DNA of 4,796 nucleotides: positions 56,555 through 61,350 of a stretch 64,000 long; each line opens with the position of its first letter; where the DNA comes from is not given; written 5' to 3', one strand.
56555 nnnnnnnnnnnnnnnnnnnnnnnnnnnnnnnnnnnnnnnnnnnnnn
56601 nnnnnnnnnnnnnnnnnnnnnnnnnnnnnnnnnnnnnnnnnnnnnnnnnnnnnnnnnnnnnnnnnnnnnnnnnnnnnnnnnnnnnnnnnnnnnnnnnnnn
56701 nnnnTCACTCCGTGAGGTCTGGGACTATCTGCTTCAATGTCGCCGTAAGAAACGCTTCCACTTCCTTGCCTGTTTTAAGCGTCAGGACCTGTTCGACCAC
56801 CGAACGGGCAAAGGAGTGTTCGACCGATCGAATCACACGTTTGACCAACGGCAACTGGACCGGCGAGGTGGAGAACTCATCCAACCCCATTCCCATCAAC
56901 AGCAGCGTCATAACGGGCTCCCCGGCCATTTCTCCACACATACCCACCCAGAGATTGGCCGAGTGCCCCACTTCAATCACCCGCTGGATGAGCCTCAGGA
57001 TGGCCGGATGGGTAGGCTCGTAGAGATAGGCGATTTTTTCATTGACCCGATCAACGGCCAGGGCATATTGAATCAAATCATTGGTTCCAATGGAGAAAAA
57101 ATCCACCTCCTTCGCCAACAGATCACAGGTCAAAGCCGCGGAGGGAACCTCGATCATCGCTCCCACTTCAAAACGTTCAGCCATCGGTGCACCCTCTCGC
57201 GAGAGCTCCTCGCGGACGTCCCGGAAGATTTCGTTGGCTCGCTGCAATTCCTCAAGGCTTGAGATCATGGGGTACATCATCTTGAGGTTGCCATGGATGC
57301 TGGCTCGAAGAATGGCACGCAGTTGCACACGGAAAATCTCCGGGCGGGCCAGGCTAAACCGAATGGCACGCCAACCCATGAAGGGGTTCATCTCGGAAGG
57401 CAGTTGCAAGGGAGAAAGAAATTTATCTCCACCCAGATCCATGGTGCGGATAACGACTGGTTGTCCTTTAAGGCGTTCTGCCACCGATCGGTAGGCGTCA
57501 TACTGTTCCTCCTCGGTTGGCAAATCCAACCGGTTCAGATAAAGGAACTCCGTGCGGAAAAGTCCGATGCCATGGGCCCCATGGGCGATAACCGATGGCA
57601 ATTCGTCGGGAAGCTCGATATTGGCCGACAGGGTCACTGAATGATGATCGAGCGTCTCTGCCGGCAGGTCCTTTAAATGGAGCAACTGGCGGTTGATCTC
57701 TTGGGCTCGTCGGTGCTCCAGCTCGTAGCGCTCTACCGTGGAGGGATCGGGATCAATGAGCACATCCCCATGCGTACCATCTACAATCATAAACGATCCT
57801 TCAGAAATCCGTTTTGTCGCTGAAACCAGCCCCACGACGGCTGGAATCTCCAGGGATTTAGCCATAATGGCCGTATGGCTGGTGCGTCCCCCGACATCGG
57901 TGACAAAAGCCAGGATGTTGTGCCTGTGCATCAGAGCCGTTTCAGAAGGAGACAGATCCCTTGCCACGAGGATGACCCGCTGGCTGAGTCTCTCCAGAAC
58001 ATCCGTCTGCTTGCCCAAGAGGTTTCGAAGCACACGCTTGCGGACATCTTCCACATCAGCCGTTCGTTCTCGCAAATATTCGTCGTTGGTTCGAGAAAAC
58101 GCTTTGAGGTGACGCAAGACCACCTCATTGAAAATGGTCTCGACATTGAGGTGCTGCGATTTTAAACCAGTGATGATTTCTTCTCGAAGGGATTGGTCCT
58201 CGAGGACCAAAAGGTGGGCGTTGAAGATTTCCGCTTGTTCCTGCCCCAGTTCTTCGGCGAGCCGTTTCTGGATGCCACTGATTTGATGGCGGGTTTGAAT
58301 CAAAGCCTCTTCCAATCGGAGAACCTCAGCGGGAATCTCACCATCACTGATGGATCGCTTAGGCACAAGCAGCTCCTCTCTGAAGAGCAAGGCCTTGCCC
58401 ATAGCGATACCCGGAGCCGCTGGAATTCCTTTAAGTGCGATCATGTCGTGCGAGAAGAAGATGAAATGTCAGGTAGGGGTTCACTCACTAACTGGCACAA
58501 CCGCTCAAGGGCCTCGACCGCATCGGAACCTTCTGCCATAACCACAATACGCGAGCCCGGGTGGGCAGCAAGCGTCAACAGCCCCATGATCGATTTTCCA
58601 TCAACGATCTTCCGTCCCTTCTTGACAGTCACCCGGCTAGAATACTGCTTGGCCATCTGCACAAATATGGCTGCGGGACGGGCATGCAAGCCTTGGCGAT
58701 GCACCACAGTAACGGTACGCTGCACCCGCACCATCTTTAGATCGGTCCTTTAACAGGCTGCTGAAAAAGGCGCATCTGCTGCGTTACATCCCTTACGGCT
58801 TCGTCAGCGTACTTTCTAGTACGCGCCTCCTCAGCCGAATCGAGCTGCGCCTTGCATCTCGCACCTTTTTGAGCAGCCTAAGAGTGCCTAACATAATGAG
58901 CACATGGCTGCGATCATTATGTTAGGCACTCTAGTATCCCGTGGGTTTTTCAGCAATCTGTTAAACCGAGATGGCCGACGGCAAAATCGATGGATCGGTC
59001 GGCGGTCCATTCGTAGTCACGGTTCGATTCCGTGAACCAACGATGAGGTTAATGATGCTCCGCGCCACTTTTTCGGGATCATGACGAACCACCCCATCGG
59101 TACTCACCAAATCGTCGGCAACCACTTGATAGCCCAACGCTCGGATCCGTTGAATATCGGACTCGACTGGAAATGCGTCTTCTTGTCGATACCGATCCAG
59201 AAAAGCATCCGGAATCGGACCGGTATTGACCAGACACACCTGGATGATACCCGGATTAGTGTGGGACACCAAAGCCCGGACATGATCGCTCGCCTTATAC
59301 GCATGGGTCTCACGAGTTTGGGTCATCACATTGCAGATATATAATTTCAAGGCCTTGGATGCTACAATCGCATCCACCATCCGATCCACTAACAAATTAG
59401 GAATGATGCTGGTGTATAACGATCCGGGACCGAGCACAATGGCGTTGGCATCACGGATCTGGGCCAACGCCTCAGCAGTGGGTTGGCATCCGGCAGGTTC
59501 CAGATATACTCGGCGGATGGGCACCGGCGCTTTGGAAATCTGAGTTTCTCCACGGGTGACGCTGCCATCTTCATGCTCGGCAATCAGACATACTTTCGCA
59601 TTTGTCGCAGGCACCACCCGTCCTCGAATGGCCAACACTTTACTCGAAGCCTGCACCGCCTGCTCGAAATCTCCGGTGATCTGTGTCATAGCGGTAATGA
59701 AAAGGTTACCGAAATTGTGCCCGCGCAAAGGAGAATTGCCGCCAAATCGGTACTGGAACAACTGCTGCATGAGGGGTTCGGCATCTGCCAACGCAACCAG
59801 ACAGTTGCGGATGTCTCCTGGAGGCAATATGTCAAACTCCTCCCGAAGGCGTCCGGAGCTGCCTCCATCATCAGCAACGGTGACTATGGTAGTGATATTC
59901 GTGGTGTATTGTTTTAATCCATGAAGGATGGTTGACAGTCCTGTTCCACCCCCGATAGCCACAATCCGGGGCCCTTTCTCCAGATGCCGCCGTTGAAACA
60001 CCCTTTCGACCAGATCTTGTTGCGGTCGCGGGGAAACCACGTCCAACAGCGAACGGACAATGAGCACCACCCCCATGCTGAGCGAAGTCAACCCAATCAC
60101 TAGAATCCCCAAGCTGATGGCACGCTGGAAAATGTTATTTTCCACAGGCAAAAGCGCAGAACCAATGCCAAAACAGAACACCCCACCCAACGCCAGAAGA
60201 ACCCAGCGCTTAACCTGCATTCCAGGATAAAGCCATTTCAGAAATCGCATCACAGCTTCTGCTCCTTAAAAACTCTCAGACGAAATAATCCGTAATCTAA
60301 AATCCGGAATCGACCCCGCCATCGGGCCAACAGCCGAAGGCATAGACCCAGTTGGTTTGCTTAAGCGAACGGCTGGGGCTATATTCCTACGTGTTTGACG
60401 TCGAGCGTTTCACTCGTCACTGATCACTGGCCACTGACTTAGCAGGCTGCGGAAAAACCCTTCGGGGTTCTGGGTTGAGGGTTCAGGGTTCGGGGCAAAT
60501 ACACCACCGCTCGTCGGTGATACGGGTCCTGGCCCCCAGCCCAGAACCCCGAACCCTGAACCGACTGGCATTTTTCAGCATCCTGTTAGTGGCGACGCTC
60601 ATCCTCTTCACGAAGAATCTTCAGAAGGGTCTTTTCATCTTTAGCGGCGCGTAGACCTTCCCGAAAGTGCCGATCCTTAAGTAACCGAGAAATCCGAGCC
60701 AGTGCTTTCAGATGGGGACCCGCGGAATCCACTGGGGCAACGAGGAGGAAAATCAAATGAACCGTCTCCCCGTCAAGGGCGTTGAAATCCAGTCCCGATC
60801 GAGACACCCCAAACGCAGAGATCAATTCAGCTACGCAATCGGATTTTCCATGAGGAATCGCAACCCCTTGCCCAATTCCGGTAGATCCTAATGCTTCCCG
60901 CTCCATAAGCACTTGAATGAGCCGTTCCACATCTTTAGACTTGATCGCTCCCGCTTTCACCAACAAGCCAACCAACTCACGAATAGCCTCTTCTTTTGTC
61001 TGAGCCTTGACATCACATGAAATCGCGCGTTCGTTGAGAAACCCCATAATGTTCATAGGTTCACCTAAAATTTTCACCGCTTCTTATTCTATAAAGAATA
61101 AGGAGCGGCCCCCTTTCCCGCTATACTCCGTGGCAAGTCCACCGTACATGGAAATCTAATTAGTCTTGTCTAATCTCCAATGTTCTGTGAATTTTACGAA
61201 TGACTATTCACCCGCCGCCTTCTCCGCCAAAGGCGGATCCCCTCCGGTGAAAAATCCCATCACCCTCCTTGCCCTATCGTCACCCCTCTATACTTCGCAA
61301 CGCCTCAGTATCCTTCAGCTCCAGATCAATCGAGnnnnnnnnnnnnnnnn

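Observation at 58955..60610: MITE termini supply or overlap the stop codons of yvcK and ptsN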

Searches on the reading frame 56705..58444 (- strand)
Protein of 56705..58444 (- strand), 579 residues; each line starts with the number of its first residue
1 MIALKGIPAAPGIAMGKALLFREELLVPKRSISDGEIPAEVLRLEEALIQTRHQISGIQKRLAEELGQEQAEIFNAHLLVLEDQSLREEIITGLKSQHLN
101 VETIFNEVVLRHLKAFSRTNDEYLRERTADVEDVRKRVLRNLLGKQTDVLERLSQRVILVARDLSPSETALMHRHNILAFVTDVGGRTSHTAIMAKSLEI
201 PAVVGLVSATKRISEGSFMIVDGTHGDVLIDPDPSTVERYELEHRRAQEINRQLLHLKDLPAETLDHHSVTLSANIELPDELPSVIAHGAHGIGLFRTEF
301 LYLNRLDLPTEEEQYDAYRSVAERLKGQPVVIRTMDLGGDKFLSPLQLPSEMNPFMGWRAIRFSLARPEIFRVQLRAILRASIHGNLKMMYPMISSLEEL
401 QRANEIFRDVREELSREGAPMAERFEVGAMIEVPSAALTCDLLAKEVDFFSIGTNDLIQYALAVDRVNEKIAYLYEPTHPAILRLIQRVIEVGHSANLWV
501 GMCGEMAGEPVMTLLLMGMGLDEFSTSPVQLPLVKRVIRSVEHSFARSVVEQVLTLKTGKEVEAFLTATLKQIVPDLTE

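Call 5: search_protein_families(library=pfam, proteins=[window:56705-58444:-])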
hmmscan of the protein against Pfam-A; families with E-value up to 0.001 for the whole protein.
window:56705-58444:- (579 aa): 3 families
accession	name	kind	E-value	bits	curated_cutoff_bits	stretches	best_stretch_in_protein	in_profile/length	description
PF02896.24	PEP-utilizers_C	-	1.5e-116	389.1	22.8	1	255-542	5-292/293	PEP-utilising enzyme, PEP-binding domain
PF05524.18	PEP-utilisers_N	-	1.4e-28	100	24.4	1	5-127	1-121/121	PEP-utilising enzyme, N-terminal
PF00391.29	PEP-utilizers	-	5.6e-25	87.2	23.1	1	155-226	3-72/72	PEP-utilising enzyme, mobile domain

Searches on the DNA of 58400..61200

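Call 24: search_rna_families(source=window, start=58400, end=61200, threshold=evalue, max_evalue=5, show_alignments=3)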
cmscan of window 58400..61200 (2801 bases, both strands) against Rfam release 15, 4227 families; matches with E-value up to 5: 3.
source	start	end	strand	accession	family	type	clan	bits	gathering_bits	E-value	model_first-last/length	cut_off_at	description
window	58881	58932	-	RF03588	mir-2319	Gene; miRNA;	-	24.3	89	0.071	7-65/71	no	mir-2319 microRNA precursor family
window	58879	58933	+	RF03588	mir-2319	Gene; miRNA;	-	24.1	89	0.079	1-71/71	no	mir-2319 microRNA precursor family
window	60474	60562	-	RF04029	mir-8521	Gene; miRNA;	-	17.1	80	4.6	1-68/68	no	mir-8521 microRNA precursor family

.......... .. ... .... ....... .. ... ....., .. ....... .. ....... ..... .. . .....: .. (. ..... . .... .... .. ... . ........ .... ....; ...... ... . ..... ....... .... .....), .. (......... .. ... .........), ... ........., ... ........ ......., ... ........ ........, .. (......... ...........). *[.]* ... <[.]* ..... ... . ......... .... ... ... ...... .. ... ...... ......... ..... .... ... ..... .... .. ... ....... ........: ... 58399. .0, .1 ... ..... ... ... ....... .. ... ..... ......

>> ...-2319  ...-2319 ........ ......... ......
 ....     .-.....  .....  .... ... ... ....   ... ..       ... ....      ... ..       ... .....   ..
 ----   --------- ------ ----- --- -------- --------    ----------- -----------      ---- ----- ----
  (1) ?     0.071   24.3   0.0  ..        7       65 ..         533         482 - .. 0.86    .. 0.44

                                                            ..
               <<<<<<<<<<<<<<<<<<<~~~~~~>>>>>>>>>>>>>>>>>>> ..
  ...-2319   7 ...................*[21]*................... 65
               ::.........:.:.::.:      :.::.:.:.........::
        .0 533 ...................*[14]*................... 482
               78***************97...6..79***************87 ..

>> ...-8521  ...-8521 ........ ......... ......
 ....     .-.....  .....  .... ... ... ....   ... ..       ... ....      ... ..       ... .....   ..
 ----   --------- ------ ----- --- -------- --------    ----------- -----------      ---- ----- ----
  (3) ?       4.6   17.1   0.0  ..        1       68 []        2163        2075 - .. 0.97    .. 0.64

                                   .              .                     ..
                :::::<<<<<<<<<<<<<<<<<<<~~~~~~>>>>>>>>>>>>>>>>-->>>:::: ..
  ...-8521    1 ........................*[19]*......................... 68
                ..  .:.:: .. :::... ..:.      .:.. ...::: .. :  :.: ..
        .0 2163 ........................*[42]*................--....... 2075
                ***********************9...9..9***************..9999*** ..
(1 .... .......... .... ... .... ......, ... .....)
